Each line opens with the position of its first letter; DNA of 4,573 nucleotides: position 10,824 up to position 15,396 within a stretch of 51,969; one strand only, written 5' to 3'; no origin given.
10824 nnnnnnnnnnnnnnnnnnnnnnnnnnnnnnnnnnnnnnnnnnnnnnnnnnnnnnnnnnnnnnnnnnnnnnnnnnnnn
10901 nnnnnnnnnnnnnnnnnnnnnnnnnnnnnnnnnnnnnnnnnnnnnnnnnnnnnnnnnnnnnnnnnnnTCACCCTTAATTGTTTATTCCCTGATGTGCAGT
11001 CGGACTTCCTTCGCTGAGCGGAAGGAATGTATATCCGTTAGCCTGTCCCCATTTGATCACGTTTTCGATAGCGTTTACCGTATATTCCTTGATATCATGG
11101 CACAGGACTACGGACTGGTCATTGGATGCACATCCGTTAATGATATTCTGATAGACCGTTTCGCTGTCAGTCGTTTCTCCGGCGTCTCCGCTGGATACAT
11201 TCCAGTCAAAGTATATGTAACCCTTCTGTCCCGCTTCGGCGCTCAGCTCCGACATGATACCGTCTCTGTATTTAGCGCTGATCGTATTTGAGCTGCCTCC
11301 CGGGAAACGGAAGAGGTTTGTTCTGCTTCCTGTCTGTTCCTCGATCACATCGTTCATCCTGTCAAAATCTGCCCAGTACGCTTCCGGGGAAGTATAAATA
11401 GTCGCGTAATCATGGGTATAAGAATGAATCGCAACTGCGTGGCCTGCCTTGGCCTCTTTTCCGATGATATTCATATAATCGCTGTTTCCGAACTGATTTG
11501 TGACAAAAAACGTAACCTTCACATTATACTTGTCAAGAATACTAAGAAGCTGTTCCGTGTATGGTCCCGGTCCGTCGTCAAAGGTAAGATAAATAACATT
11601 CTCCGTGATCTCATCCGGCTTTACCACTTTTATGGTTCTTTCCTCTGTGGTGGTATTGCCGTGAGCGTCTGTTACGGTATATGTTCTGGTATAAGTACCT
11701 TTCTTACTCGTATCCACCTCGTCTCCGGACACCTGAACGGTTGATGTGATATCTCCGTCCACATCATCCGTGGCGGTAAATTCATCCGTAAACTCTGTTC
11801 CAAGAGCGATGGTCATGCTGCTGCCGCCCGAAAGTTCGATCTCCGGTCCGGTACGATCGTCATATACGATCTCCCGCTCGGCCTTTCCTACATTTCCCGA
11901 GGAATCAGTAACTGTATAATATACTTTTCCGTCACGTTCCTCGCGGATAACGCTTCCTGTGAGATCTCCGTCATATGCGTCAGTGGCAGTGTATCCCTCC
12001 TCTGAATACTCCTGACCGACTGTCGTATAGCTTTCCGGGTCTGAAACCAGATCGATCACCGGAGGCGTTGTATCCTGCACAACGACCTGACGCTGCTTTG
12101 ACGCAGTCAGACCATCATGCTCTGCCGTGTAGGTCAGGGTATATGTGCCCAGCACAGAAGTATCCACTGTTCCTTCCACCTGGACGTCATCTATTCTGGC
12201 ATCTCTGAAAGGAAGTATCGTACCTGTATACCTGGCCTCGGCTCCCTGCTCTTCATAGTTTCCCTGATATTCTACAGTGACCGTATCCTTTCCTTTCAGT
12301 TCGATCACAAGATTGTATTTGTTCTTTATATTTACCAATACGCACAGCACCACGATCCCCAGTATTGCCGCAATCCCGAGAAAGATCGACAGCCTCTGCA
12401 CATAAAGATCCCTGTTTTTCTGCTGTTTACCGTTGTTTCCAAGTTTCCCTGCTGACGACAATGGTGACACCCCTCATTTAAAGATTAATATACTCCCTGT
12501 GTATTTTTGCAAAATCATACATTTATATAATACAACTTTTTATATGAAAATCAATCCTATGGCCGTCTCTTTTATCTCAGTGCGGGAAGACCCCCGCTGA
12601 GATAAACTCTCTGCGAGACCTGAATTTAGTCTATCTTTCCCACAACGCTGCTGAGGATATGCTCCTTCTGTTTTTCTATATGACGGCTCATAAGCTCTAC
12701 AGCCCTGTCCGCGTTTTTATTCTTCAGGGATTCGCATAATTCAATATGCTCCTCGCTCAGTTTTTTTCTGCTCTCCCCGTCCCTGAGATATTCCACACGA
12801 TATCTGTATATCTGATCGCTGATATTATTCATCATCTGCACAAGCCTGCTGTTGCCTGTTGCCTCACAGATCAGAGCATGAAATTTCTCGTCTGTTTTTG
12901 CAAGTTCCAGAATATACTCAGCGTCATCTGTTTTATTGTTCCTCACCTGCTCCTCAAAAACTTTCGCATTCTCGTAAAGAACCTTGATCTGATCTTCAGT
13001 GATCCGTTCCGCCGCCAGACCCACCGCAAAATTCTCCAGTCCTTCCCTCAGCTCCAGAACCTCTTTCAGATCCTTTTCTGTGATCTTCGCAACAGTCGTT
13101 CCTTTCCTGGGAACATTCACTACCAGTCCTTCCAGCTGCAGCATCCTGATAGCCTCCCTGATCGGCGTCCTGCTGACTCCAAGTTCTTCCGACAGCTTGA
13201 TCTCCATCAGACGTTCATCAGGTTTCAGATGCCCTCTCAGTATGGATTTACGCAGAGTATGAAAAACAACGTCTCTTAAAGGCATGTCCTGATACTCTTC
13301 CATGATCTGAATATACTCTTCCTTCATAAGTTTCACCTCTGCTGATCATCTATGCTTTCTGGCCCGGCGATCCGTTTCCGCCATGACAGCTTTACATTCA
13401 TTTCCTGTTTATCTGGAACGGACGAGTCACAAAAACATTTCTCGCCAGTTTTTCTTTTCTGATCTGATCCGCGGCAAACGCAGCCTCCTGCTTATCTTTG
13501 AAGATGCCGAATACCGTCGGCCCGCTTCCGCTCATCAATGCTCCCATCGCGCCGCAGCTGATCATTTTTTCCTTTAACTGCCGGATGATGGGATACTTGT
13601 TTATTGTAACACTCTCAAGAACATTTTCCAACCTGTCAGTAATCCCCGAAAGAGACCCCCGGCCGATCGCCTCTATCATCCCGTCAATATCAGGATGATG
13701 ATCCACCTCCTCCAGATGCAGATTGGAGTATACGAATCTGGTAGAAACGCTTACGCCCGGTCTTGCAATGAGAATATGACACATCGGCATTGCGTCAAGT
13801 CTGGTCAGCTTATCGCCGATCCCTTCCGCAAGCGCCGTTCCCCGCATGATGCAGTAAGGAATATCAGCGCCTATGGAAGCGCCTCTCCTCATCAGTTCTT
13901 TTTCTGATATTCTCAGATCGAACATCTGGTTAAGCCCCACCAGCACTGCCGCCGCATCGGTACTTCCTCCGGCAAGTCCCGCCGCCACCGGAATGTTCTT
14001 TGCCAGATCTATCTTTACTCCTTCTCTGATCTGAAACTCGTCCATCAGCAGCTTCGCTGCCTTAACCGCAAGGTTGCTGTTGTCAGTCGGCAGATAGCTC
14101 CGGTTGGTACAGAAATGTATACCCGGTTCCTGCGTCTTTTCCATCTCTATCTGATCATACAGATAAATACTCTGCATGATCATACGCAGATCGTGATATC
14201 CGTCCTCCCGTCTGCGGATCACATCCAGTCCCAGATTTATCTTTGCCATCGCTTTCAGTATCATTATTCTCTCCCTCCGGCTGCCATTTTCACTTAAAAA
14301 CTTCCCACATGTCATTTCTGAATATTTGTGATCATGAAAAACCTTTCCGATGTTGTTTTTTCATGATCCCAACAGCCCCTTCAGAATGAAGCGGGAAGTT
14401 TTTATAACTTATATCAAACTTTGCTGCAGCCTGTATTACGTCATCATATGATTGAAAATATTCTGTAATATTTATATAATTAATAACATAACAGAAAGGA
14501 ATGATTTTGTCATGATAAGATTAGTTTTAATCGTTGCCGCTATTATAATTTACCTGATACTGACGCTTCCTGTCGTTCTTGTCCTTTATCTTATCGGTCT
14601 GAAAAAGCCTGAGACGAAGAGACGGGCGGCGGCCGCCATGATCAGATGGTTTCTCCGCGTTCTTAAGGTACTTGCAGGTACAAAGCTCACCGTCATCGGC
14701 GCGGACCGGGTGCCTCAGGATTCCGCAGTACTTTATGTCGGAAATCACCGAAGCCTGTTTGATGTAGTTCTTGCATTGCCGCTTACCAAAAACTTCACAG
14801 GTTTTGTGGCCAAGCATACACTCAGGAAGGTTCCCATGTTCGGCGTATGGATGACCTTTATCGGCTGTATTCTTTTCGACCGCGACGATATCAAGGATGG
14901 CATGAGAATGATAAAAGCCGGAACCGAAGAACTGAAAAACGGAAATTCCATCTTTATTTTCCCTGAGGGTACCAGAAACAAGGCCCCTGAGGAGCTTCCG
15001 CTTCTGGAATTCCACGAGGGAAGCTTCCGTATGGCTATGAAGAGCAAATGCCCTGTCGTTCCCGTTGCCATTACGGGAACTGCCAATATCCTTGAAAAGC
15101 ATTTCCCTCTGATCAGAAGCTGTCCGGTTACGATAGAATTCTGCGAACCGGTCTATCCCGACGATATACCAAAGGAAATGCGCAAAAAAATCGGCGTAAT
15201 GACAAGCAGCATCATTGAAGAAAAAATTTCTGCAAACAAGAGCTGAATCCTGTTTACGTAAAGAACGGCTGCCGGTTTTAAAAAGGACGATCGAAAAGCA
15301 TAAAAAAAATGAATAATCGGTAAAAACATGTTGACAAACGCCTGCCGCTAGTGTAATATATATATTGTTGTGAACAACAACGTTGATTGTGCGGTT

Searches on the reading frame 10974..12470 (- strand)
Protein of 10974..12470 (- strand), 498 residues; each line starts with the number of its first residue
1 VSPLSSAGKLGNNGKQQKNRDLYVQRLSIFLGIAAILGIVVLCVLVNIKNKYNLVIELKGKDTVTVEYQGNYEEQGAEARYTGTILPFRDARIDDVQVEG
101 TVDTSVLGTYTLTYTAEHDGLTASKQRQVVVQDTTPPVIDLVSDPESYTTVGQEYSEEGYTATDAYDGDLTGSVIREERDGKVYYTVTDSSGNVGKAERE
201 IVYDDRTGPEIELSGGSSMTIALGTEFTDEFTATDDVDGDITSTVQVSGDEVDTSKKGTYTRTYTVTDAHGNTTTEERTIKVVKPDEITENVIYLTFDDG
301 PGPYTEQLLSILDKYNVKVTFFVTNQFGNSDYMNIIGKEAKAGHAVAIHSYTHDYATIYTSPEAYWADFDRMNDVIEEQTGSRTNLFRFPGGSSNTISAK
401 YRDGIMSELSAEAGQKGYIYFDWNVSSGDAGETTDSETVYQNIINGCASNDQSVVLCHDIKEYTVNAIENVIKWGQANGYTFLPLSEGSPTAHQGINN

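Call 63: search_protein_families(library=pfam, proteins=[window:10974-12470:-], max_evalue=0.01)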
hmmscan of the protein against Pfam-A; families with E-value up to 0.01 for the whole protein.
window:10974-12470:- (498 aa): 7 families
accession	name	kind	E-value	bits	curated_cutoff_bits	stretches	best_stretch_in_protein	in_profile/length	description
PF16403.11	Bact_surface_Ig-like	-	1.1e-41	141.2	27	3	211-282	1-71/71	Bacterial surface protein, Ig-like domain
PF01522.26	Polysacc_deac_1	-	2e-28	99.3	23.1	1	289-398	5-112/124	Polysaccharide deacetylase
PF07523.18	Big_3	-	1.4e-05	25.7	21.2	1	94-118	35-59/68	Bacterial Ig-like domain (group 3)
PF13407.12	Peripla_BP_4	-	0.00098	19.2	35.1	0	124-165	208-249/258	Periplasmic binding protein domain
PF15418.12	DUF4625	-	0.001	19.8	27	0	254-282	102-130/131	Domain of unknown function (DUF4625)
PF23237.1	HYR_4C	-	0.0016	19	27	1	232-282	24-73/73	HYR-like domain with 4 cysteines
PF20164.4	GspA_SrpA_N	-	0.0026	18.6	27.4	1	182-280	22-109/117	GspA/SrpA SigLec-like domain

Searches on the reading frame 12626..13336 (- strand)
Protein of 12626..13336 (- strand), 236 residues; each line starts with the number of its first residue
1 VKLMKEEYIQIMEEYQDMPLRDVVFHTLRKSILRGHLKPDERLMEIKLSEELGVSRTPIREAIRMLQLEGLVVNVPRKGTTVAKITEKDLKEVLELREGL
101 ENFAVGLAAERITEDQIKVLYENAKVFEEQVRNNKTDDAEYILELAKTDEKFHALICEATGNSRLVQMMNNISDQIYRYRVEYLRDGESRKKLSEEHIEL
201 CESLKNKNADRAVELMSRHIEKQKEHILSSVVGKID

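Call 63: search_protein_families(library=pfam, proteins=[window:12626-13336:-], max_evalue=0.01)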
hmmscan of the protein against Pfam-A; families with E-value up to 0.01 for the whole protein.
window:12626-13336:- (236 aa): 3 families
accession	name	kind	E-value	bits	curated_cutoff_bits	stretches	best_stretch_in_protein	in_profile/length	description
PF07729.17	FCD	-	1.3e-28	100.3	24.3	1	92-221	1-124/125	FCD domain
PF00392.27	GntR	-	2.2e-17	62.9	27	1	22-82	3-64/64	Bacterial regulatory proteins, gntR family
PF13412.12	HTH_24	-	0.0059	16.6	21.9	1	48-72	23-47/48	Winged helix-turn-helix DNA-binding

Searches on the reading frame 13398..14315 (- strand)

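Call 63: search_protein_families(library=pfam, proteins=[window:13398-14315:-], max_evalue=0.01)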
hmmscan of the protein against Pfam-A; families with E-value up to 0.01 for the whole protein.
window:13398-14315:- (305 aa): 3 families
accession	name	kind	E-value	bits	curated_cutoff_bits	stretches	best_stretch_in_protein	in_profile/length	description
PF00288.32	GHMP_kinases_N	-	1.1e-17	64.5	22.3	1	81-159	1-87/87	GHMP kinases N terminal domain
PF08544.19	GHMP_kinases_C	-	4.7e-15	56.2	21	1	213-287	1-81/85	GHMP kinases C terminal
PF22700.2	MVD-like_N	-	0.0019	18.3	27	1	86-143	68-126/157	Diphosphomevalonate decarboxylase-like N-terminal domain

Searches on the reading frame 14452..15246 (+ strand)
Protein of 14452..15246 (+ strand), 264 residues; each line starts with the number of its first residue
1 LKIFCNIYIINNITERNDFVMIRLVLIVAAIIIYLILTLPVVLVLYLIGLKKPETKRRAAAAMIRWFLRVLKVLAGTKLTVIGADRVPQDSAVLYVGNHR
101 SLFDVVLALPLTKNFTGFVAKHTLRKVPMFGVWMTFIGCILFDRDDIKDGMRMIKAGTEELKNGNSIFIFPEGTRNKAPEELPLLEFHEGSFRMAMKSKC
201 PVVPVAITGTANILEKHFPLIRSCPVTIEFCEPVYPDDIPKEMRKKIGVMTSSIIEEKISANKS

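Call 9: search_protein_families(library=pfam, proteins=[window:14452-15246:+], max_evalue=0.00001)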
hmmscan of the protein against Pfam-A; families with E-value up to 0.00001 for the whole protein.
window:14452-15246:+ (264 aa): 1 family
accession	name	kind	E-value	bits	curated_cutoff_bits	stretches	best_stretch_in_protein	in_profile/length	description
PF01553.26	Acyltransferase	-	1e-28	100.2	23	1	79-207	2-131/132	Acyltransferase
